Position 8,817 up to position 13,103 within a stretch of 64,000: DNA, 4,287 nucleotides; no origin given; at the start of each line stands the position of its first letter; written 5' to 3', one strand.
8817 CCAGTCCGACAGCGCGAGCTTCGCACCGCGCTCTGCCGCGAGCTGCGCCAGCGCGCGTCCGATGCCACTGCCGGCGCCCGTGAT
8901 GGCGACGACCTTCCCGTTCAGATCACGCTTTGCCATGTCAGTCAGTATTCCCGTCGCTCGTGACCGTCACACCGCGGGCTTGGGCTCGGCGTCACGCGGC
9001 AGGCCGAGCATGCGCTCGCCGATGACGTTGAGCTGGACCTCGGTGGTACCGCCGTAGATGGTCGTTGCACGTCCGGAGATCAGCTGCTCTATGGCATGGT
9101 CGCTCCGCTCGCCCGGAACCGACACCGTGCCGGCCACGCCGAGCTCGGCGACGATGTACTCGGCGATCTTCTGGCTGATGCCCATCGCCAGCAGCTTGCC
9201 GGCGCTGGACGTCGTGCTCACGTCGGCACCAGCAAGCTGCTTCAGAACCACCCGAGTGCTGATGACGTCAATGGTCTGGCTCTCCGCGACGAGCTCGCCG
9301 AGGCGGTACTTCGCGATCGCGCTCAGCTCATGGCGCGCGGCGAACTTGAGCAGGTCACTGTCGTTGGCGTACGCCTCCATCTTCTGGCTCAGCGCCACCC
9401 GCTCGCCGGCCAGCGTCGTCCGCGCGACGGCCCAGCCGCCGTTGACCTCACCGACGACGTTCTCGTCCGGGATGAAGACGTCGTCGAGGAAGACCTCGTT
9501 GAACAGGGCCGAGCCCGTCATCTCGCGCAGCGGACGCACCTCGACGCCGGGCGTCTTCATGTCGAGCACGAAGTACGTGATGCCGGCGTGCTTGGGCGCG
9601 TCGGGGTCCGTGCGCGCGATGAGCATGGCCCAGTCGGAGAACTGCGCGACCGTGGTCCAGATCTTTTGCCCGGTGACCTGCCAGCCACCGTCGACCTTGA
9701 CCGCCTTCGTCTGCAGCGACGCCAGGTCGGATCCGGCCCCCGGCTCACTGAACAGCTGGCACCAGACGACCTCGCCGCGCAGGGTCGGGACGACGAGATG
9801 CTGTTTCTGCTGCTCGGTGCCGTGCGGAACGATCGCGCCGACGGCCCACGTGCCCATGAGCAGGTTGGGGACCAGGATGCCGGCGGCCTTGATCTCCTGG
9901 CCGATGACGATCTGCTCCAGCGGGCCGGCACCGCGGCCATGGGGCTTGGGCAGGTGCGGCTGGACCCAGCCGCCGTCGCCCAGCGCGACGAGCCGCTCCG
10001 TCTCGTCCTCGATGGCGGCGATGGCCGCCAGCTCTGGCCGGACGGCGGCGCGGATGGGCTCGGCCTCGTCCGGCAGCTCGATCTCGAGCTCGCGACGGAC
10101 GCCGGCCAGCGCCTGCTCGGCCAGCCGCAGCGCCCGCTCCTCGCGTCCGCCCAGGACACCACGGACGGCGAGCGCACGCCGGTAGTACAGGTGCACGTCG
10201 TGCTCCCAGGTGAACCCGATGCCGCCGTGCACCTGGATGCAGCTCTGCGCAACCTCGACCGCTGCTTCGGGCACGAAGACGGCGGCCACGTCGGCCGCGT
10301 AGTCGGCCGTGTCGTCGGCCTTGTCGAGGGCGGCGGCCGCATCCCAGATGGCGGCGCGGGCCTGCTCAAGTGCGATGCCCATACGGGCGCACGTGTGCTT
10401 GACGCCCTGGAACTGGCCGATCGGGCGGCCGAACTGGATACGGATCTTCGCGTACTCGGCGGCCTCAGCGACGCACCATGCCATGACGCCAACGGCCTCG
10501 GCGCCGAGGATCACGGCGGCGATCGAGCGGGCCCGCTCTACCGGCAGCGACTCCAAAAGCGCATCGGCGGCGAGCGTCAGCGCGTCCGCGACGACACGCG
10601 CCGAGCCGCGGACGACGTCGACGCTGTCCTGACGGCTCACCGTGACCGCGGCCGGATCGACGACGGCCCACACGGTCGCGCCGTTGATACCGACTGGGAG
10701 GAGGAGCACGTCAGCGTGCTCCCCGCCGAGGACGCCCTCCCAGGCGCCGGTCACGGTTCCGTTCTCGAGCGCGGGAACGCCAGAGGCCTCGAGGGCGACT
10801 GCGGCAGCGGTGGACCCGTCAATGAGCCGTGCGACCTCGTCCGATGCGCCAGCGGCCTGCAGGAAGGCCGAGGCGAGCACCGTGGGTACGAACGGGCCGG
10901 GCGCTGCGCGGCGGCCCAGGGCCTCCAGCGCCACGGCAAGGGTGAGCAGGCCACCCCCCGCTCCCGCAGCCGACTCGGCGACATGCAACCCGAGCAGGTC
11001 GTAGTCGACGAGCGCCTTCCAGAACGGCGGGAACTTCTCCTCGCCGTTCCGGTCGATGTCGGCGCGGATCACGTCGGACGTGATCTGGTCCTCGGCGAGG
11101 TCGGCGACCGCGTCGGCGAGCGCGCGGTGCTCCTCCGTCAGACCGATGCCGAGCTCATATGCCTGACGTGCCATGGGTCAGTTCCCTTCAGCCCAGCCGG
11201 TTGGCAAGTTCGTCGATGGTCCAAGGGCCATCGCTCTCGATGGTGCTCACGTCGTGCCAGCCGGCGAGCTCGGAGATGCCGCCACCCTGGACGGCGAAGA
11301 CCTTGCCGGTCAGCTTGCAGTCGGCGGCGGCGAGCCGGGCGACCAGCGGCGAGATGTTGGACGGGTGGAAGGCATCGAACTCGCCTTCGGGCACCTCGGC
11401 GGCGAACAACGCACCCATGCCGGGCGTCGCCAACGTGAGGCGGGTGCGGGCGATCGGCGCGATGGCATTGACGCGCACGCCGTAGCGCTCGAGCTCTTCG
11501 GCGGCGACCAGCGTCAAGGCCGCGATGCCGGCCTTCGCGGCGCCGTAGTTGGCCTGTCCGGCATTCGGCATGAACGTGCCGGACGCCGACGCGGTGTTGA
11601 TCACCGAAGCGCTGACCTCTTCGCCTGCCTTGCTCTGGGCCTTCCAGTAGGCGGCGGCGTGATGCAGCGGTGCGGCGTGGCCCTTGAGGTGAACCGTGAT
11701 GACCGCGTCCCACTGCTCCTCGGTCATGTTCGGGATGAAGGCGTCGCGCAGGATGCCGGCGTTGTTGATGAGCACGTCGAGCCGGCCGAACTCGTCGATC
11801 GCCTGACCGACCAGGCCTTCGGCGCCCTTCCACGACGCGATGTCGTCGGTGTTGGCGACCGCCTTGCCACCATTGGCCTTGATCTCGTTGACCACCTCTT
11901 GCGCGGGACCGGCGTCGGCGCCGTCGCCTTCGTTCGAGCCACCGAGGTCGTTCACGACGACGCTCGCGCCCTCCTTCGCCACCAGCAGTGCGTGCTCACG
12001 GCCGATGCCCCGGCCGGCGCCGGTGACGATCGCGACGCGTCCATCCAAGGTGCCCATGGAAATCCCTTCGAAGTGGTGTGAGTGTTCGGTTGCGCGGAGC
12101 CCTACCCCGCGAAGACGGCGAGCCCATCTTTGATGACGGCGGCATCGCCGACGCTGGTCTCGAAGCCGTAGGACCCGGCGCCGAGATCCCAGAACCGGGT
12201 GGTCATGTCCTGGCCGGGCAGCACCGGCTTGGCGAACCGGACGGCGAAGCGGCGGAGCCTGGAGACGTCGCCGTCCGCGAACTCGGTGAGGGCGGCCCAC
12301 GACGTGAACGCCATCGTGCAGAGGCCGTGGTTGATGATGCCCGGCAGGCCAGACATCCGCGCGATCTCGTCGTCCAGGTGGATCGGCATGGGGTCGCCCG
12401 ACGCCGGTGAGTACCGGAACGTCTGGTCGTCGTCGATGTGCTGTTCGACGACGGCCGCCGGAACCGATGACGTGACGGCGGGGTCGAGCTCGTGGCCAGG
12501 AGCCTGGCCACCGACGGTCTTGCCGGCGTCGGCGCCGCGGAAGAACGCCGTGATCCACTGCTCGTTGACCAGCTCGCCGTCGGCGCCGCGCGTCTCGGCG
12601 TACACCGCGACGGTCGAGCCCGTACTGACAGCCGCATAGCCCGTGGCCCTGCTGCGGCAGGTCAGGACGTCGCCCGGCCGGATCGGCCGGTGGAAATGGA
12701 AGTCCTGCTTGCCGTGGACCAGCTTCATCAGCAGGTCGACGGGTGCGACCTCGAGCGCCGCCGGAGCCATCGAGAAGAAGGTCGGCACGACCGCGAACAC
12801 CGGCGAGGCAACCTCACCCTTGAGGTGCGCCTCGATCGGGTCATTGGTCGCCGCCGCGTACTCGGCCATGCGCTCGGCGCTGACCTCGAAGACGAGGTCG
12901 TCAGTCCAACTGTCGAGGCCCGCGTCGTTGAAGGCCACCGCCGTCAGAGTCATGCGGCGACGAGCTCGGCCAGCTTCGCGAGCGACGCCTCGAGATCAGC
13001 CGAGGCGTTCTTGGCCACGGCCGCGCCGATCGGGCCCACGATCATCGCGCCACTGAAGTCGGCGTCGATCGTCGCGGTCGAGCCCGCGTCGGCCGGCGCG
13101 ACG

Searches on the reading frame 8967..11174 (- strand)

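Call 36: search_protein_families(library=pfam, proteins=[window:8967-11174:-], max_evalue=0.0001)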
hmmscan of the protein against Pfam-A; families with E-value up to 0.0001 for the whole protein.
window:8967-11174:- (735 aa): 4 families
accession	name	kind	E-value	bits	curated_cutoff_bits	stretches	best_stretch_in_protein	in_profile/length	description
PF00441.29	Acyl-CoA_dh_1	-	2.1e-36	125.7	22.4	2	222-351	17-145/150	Acyl-CoA dehydrogenase, C-terminal domain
PF02771.21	Acyl-CoA_dh_N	-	7.1e-21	75.1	22.9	2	13-109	1-97/113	Acyl-CoA dehydrogenase, N-terminal domain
PF02770.24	Acyl-CoA_dh_M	-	3e-20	72.6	33.3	1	472-566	1-97/97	Acyl-CoA dehydrogenase, middle domain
PF08028.16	Acyl-CoA_dh_2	-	2.2e-06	28.4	22.7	1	222-332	2-121/134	Acyl-CoA dehydrogenase, C-terminal domain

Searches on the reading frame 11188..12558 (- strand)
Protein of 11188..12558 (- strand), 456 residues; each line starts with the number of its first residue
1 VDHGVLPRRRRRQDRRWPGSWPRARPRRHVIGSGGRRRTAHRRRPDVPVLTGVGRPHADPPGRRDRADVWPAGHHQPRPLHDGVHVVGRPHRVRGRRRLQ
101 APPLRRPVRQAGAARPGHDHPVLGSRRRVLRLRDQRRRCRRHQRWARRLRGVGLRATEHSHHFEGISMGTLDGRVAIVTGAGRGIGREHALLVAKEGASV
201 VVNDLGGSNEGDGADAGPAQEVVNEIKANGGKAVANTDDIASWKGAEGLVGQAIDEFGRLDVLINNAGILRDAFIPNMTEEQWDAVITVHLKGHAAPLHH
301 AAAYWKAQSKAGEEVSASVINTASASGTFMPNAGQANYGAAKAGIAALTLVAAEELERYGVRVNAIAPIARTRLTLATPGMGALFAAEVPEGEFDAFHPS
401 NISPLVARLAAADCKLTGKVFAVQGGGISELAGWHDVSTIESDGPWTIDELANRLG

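Call 90: search_protein_families(library=pfam, proteins=[window:11188-12558:-], max_evalue=0.001)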
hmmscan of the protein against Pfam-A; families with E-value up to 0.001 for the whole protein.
window:11188-12558:- (456 aa): 3 families
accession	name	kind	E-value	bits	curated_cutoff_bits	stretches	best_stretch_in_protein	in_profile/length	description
PF00106.31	adh_short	-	8.1e-41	140.1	26.6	1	174-368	1-179/195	short chain dehydrogenase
PF13561.12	adh_short_C2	-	9.1e-30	104.4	27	1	180-426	1-234/236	Enoyl-(Acyl carrier protein) reductase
PF08659.16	KR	-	4.5e-13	49.9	22.6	1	177-349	4-160/180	KR domain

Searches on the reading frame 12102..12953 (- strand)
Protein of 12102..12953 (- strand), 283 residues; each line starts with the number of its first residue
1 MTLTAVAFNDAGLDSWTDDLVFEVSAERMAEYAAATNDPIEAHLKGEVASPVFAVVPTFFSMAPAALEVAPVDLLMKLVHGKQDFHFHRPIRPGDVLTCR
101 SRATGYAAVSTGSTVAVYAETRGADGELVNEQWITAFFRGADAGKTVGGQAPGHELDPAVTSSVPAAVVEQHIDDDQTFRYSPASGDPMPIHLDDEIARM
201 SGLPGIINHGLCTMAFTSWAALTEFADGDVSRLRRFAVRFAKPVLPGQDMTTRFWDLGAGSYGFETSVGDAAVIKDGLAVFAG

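Call 36: search_protein_families(library=pfam, proteins=[window:12102-12953:-], max_evalue=0.0001)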
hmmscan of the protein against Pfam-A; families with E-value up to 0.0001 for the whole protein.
window:12102-12953:- (283 aa): 3 families
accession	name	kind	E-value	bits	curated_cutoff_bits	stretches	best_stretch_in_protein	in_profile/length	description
PF01575.25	MaoC_dehydratas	-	6.6e-27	94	27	1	165-272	10-116/123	MaoC like domain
PF13452.11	FAS1_DH_region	-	2.7e-16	60.3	22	1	20-131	10-131/132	FAS1-like, dehydratase domain region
PF22622.2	MFE-2_hydrat-2_N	-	2.7e-06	27.6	27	1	50-140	35-130/130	MFE-2 hydratase 2 N-terminal domain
